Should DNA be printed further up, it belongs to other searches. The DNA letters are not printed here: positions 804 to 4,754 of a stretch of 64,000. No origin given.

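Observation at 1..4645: Integrase island carrying Fic + small ORF + a 1,216-aa membrane-inserted KAP/YobI-type NTPase: candidate undescribed defence or abortive-infection module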

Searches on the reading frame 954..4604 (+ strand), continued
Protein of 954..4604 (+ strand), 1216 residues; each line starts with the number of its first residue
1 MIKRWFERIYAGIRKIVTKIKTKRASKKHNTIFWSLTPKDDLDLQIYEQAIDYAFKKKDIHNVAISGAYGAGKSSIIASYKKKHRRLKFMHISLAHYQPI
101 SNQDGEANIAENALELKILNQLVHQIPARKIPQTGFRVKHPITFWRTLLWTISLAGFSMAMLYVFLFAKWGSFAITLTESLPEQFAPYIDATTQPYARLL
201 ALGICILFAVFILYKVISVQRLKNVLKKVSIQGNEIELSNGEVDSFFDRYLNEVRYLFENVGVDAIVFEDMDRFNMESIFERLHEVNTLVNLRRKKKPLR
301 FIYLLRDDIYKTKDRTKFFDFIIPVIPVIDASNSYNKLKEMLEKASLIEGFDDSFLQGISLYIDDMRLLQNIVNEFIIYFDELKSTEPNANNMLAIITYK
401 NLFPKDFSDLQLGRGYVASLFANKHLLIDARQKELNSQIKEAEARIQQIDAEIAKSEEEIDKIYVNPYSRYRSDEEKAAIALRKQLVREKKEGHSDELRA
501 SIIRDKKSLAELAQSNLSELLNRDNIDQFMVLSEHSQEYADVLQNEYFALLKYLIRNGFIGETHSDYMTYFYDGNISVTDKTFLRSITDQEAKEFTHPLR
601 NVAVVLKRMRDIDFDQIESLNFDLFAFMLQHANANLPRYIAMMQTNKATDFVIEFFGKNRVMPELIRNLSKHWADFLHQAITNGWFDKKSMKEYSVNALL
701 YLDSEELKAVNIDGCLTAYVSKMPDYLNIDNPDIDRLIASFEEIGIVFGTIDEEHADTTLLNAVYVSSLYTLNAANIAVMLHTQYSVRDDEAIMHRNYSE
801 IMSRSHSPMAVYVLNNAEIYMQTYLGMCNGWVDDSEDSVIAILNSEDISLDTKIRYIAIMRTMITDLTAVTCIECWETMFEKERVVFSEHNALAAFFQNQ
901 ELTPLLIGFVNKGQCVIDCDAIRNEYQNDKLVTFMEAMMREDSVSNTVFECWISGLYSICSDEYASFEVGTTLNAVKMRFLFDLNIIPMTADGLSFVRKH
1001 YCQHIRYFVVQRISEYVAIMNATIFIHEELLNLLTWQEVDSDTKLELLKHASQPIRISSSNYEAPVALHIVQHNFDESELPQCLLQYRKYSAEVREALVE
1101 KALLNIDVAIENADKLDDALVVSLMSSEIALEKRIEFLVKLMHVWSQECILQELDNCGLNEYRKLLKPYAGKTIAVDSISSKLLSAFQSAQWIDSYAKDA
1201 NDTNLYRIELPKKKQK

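Call 23: find_homologous_proteins(query=window:954-4604:+, max_evalue=0.00001)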
Query window:954-4604:+ (1216 aa): 4454 proteins with E <= 0.00001 among 8000 candidates; the best 120 are listed.
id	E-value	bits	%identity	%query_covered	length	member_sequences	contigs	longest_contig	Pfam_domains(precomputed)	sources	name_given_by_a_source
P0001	0.0e+0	2726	100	100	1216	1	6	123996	PF20693.4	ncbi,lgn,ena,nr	ncbi:MAG: hypothetical protein IKW00_05080 [Clostridia bacterium]|nr:hypothetical protein [Clostridi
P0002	0.0e+0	2467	90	100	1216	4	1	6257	PF20693.4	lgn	-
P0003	0.0e+0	2426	89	100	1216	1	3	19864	PF20693.4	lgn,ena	-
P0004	0.0e+0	2367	87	100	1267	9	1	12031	PF20693.4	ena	-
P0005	0.0e+0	2009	73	100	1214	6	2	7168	PF20693.4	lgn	-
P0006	0.0e+0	1769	66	98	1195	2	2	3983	PF20693.4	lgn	-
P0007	0.0e+0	1724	63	100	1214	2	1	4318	PF20693.4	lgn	-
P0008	0.0e+0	1643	87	70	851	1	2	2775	PF20693.4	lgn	-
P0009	0.0e+0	1455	76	71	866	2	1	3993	PF20693.4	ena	-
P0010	0.0e+0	1374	83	61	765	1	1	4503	PF20693.4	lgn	-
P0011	7.2e-258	877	39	97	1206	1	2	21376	PF20693.4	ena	-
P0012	6.1e-257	874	40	97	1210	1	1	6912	PF20693.4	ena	-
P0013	7.5e-257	874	39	97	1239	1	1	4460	PF20693.4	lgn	-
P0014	8.0e-257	873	40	97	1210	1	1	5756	PF20693.4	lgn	-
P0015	1.4e-256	873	39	97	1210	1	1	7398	PF20693.4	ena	-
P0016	1.9e-256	872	39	97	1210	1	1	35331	PF20693.4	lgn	-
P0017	1.9e-256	872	39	97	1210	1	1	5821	PF20693.4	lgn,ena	-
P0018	1.9e-256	872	39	97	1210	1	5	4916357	PF20693.4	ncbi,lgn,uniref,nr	ncbi:hypothetical protein [Enterobacter roggenkampii]|uniref:YobI family P-loop NTPase n=1 Tax=Enter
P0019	2.4e-256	872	39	97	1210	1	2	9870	PF20693.4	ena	-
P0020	2.6e-256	872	39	97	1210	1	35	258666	PF20693.4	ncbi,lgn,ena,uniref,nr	ncbi:hypothetical protein DXF91_17945 [Enterobacter roggenkampii]|uniref:YobI-like P-loop NTPase dom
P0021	2.9e-256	872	39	97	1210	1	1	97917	PF20693.4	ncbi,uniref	ncbi:hypothetical protein G8O16_17395 [Enterobacter roggenkampii]|uniref:YobI family P-loop NTPase n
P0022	5.8e-256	871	39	97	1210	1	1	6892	PF20693.4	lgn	-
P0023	6.7e-256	870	39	97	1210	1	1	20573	PF20693.4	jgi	jgi:hypothetical protein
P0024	7.4e-256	870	39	97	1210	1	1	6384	PF20693.4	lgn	-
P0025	8.1e-256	870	39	97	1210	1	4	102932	PF20693.4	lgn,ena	-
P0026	8.5e-256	870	39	97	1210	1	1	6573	PF20693.4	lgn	-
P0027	8.7e-256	870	39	97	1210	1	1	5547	PF20693.4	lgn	-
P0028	1.2e-255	870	40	97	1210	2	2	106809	PF20693.4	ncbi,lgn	ncbi:TPA: hypothetical protein ACF255_004456 [Klebsiella pneumoniae]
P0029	1.2e-255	870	39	97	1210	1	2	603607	PF20693.4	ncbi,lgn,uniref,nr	ncbi:hypothetical protein [Leclercia sp. UBA5958]|uniref:YobI family P-loop NTPase n=1 Tax=Leclercia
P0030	1.2e-255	870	39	97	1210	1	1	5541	PF20693.4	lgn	-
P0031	1.3e-255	870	40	97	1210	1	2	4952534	PF20693.4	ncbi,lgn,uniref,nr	ncbi:hypothetical protein FS595_06810 [Serratia rubidaea]|uniref:YobI family P-loop NTPase n=1 Tax=S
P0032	1.3e-255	869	39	97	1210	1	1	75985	PF20693.4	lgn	-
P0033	1.4e-255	869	39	97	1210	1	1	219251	PF20693.4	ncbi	-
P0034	1.5e-255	869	39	98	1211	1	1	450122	PF20693.4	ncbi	ncbi:YobI family P-loop NTPase [Paenibacillus lautus]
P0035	1.6e-255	869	40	97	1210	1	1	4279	PF20693.4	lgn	-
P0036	1.7e-255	869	39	97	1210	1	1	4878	PF20693.4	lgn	-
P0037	1.7e-255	869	39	97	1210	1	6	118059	PF20693.4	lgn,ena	-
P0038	1.7e-255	869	39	97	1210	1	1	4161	PF20693.4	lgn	-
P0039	1.8e-255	869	39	97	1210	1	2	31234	PF20693.4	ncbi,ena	ncbi:hypothetical protein U9856_23195 [Escherichia coli]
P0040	1.8e-255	869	39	97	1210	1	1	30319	PF20693.4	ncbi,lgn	ncbi:TPA: hypothetical protein ACG0MD_004268 [Enterobacter roggenkampii]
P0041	2.0e-255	869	39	97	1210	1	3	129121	PF20693.4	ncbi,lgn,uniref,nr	ncbi:YobI family P-loop NTPase [Escherichia coli]|uniref:YobI family P-loop NTPase n=1 Tax=Escherich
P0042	2.1e-255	869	39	97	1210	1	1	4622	PF20693.4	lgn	-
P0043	2.3e-255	869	39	97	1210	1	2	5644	PF20693.4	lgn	-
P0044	2.4e-255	869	39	97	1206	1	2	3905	PF20693.4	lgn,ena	-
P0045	2.5e-255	869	39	97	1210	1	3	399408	PF20693.4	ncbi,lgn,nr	ncbi:TPA: hypothetical protein NV758_000391 [Escherichia coli]|nr:hypothetical protein [Escherichia 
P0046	2.6e-255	868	39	97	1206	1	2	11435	PF20693.4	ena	-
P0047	2.7e-255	868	39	97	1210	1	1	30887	PF20693.4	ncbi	ncbi:TPA: hypothetical protein ACIYH1_004284 [Escherichia coli]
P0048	2.8e-255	868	39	97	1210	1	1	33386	PF20693.4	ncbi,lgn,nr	ncbi:TPA: hypothetical protein F6V51_20315 [Escherichia coli]|nr:hypothetical protein [Escherichia c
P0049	2.8e-255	868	39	97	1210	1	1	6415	PF20693.4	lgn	-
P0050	3.1e-255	868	39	97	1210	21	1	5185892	PF20693.4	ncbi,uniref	ncbi:hypothetical protein [Escherichia coli]|uniref:YobI family P-loop NTPase n=1 Tax=Escherichia co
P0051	3.2e-255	868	39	97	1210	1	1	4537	PF20693.4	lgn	-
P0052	3.7e-255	868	39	97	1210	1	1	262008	PF20693.4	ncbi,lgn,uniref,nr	ncbi:YobI family P-loop NTPase [Escherichia sp. MOD1-EC5462]|uniref:YobI family P-loop NTPase n=1 Ta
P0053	4.0e-255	868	40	97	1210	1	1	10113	PF20693.4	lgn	-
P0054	4.2e-255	868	39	97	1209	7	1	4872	PF20693.4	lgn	-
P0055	4.4e-255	868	39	97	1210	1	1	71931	PF20693.4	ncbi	-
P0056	4.4e-255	868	39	97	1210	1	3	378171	PF20693.4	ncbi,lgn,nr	ncbi:TPA: hypothetical protein JLJ47_002498 [Escherichia coli]|nr:hypothetical protein [Escherichia 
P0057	4.4e-255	868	40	97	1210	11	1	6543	PF20693.4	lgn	-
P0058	4.6e-255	868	39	97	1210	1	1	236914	PF20693.4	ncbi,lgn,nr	ncbi:TPA: hypothetical protein JZE74_001537 [Escherichia coli]|nr:hypothetical protein [Escherichia 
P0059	4.7e-255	868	39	97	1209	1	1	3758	PF20693.4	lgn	-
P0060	4.9e-255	868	39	97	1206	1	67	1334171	PF20693.4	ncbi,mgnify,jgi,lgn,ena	mgnify:CR=1 FL=1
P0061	5.1e-255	868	39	97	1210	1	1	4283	PF20693.4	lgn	-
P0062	5.2e-255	867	39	97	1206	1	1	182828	PF20693.4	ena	-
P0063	5.3e-255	867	39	97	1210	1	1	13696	PF20693.4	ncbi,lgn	ncbi:TPA: hypothetical protein ACG0EF_004670 [Escherichia coli]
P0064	6.0e-255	867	39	97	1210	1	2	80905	PF20693.4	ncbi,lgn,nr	ncbi:TPA: hypothetical protein OT816_002798 [Escherichia coli]|nr:hypothetical protein [Escherichia 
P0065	6.0e-255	867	39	97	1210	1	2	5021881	PF20693.4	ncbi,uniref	ncbi:hypothetical protein V1605_11760 [Enterobacter soli]|uniref:YobI family P-loop NTPase n=1 Tax=E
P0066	6.1e-255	867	40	97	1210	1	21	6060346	PF20693.4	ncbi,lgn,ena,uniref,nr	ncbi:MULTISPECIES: hypothetical protein [Klebsiella]|uniref:YobI family P-loop NTPase n=1 Tax=Klebsi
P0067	6.1e-255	867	39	97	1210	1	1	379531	PF20693.4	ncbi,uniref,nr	ncbi:hypothetical protein [Escherichia coli]|uniref:YobI family P-loop NTPase n=1 Tax=Escherichia co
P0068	6.2e-255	867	40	97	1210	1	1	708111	PF20693.4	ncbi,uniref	ncbi:hypothetical protein ACIPUO_03650 [Pectobacterium carotovorum]|uniref:YobI family P-loop NTPase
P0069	6.3e-255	867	39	97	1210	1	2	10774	PF20693.4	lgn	-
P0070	6.5e-255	867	39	97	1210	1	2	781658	PF20693.4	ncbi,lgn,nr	ncbi:hypothetical protein ACA902_002470 [Escherichia coli]|nr:hypothetical protein [Escherichia coli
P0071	6.6e-255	867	39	97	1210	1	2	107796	PF20693.4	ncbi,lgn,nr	ncbi:TPA: hypothetical protein P6541_003190 [Escherichia coli]|nr:hypothetical protein [Escherichia 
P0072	6.6e-255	867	39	97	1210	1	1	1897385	PF20693.4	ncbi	ncbi:hypothetical protein ACR9IA_02170 [Leclercia pneumoniae]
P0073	6.7e-255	867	39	97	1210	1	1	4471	PF20693.4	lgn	-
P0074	7.0e-255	867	39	97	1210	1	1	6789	PF20693.4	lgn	-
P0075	7.1e-255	867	39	97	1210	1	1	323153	PF20693.4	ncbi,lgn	ncbi:TPA: hypothetical protein ACNU3P_001440 [Escherichia coli]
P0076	7.4e-255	867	40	97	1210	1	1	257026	PF20693.4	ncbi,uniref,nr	ncbi:hypothetical protein [Pectobacterium carotovorum]|uniref:YobI family P-loop NTPase n=1 Tax=Pect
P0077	8.0e-255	867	39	97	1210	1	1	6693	PF20693.4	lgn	-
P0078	8.4e-255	867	39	97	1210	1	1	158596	PF20693.4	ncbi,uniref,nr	ncbi:hypothetical protein [Serratia oryzae]|uniref:YobI family P-loop NTPase n=1 Tax=Serratia oryzae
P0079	8.7e-255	867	39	97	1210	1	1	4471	PF20693.4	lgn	-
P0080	8.8e-255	867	39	97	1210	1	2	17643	PF20693.4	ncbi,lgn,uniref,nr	ncbi:YobI family P-loop NTPase [Escherichia coli]|uniref:YobI family P-loop NTPase n=1 Tax=Escherich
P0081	9.1e-255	867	39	97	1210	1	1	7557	PF20693.4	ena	-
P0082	9.2e-255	867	39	97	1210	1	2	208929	PF20693.4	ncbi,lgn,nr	ncbi:TPA: hypothetical protein P6185_001345 [Escherichia coli]|nr:hypothetical protein [Escherichia 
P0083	9.3e-255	867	39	97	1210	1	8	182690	PF20693.4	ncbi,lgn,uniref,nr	ncbi:YobI family P-loop NTPase [Escherichia coli]|uniref:YobI family P-loop NTPase n=1 Tax=Escherich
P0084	9.5e-255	867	39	97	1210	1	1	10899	PF20693.4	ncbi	-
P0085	9.7e-255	867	39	97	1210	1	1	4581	PF20693.4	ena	-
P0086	1.0e-254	867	39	97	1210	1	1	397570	PF20693.4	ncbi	ncbi:hypothetical protein U9Y51_08265 [Escherichia coli]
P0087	1.1e-254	866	39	98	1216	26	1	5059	PF20693.4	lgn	-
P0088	1.1e-254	866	39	97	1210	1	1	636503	PF20693.4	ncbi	ncbi:hypothetical protein ACYTBC_000931 [Escherichia coli]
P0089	1.2e-254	866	39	97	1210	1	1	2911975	PF20693.4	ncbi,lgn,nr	ncbi:TPA: hypothetical protein SMI40_000386 [Serratia liquefaciens]|nr:hypothetical protein [Serrati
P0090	1.2e-254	866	39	97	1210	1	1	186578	PF20693.4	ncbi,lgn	-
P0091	1.2e-254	866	39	97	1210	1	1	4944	PF20693.4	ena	-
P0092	1.2e-254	866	39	97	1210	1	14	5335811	PF20693.4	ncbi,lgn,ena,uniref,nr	ncbi:TPA: hypothetical protein ACKP7A_000385 [Serratia liquefaciens]|uniref:YobI family P-loop NTPas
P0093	1.3e-254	866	39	97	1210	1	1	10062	PF20693.4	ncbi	-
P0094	1.3e-254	866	39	97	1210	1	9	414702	PF20693.4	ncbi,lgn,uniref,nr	ncbi:hypothetical protein [Escherichia coli]|uniref:YobI family P-loop NTPase n=6 Tax=Escherichia co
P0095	1.3e-254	866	39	97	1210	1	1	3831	PF20693.4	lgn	-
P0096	1.3e-254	866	39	97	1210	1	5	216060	PF20693.4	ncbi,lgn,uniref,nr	ncbi:hypothetical protein [Escherichia coli]|uniref:YobI family P-loop NTPase n=1 Tax=Escherichia co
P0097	1.3e-254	866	37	97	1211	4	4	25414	PF20693.4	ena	-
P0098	1.3e-254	866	39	97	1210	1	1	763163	PF20693.4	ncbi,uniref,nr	ncbi:YobI family P-loop NTPase [Escherichia coli]|uniref:YobI family P-loop NTPase n=1 Tax=Escherich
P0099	1.4e-254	866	39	97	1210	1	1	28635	PF20693.4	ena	-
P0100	1.4e-254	866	39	97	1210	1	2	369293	PF20693.4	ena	-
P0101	1.4e-254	866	39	97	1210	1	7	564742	PF20693.4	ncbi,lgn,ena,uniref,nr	ncbi:hypothetical protein [Escherichia coli]|uniref:YobI family P-loop NTPase n=1 Tax=Escherichia co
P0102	1.5e-254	866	39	97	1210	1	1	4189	PF20693.4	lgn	-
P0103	1.5e-254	866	39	97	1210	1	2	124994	PF20693.4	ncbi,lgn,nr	ncbi:hypothetical protein NCA07_002007 [Escherichia coli]|nr:hypothetical protein [Escherichia coli]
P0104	1.6e-254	866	39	97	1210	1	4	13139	PF20693.4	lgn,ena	-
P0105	1.6e-254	866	39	97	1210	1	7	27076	PF20693.4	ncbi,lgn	ncbi:hypothetical protein AACI64_004143 [Escherichia coli]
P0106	1.6e-254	866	39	97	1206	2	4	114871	PF20693.4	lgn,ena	-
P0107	1.6e-254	866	40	97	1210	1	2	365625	PF20693.4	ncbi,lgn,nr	ncbi:TPA: hypothetical protein ACF94D_004939 [Klebsiella michiganensis]|nr:hypothetical protein [Kle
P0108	1.6e-254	866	39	97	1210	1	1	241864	PF20693.4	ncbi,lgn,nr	ncbi:hypothetical protein L4V28_002997 [Escherichia coli]|nr:hypothetical protein [Escherichia coli]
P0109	1.6e-254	866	39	97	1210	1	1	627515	PF20693.4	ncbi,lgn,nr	ncbi:hypothetical protein LSE57_000017 [Escherichia coli]|nr:hypothetical protein [Escherichia coli]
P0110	2.1e-254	865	39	98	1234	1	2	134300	PF20693.4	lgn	-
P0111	2.1e-254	865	39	97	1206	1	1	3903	PF20693.4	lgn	-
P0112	2.2e-254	865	39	97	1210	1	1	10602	PF20693.4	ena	-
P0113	2.2e-254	865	39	97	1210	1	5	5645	PF20693.4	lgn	-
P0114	2.2e-254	865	40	95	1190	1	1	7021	PF20693.4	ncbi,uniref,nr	ncbi:Uncharacterised protein [Escherichia coli]|uniref:YobI family P-loop NTPase n=1 Tax=Escherichia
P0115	2.3e-254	865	39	97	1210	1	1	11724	PF20693.4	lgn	-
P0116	2.3e-254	865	39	97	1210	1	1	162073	PF20693.4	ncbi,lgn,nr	ncbi:TPA: hypothetical protein OCF76_001189 [Escherichia coli]|nr:hypothetical protein [Escherichia 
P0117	2.4e-254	865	39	97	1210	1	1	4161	PF20693.4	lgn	-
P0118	2.5e-254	865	39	97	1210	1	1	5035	PF20693.4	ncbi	ncbi:hypothetical protein AB1Y43_23740 [Escherichia coli]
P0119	2.5e-254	865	39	97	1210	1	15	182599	PF20693.4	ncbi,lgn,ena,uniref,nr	ncbi:hypothetical protein [Escherichia coli]|uniref:YobI family P-loop NTPase n=5 Tax=Escherichia co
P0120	2.5e-254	865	39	97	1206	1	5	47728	PF20693.4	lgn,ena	-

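Call 30: find_encoding_contigs(protein=P0003, flank=8000, max_places=2)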
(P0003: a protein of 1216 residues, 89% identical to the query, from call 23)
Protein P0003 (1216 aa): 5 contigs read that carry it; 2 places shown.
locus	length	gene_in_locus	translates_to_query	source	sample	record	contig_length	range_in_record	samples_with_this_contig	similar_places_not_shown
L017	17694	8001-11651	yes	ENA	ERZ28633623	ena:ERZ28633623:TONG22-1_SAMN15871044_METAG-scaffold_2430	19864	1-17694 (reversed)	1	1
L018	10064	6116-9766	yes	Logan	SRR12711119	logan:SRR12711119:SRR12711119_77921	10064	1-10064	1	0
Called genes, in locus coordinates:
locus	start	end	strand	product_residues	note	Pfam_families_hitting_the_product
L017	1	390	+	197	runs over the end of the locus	PF00239:Resolvase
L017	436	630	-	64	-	-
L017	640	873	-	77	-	-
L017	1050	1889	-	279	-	PF01381:HTH_3, PF12844:HTH_19 (faint), PF13560:HTH_31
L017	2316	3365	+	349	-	PF02661:Fic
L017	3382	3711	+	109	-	-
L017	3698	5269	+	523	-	PF01555:N6_N4_Mtase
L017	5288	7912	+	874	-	PF04851:ResIII, PF00270:DEAD (faint)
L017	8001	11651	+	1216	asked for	PF20693:YobI-ATPase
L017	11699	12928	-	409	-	PF00589:Phage_integrase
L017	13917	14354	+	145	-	-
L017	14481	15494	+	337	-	PF00144:Beta-lactamase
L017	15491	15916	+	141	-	PF04266:ASCH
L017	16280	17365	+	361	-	-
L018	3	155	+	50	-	?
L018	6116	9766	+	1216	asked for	PF20693:YobI-ATPase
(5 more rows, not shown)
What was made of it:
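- L017: Fic-109aa-Mod-Res-Tmn-integrase (call 30).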

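Call 31: find_encoding_contigs(protein=P0004, flank=8000, max_places=2)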
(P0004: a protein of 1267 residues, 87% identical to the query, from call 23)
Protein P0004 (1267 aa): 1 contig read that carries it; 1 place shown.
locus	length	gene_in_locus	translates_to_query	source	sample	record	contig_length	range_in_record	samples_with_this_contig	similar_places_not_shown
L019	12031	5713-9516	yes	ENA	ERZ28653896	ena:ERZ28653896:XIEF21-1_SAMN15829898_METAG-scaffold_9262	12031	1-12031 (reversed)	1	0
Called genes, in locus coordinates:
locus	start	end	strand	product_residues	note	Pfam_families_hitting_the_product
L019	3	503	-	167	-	?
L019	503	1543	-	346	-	PF08240:ADH_N, PF00107:ADH_zinc_N, PF13602:ADH_zinc_N_2 (weak)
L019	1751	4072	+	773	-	PF00004:AAA (faint), PF28530:DUF8426, PF07728:AAA_5, PF28529:McrB_lid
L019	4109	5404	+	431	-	PF10117:McrBC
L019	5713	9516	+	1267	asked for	PF20693:YobI-ATPase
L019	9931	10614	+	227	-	PF13151:DUF3990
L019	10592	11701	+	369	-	PF01381:HTH_3, PF13443:HTH_26 (weak)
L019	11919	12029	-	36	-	?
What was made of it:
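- L019: McrBC-Tmn without Fic (call 31).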

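Call 32: find_encoding_contigs(protein=P0005, flank=8000, max_places=2)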
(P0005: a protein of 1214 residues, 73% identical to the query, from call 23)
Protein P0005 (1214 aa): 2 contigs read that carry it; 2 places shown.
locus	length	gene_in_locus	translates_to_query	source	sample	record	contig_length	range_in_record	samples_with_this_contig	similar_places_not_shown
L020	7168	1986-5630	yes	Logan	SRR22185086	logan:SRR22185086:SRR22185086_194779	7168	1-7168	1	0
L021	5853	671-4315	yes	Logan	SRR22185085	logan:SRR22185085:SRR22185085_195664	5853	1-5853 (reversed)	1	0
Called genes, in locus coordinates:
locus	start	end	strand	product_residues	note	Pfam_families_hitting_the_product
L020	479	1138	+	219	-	-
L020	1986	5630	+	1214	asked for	PF20693:YobI-ATPase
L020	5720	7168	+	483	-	?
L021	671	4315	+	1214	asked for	PF20693:YobI-ATPase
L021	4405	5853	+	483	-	?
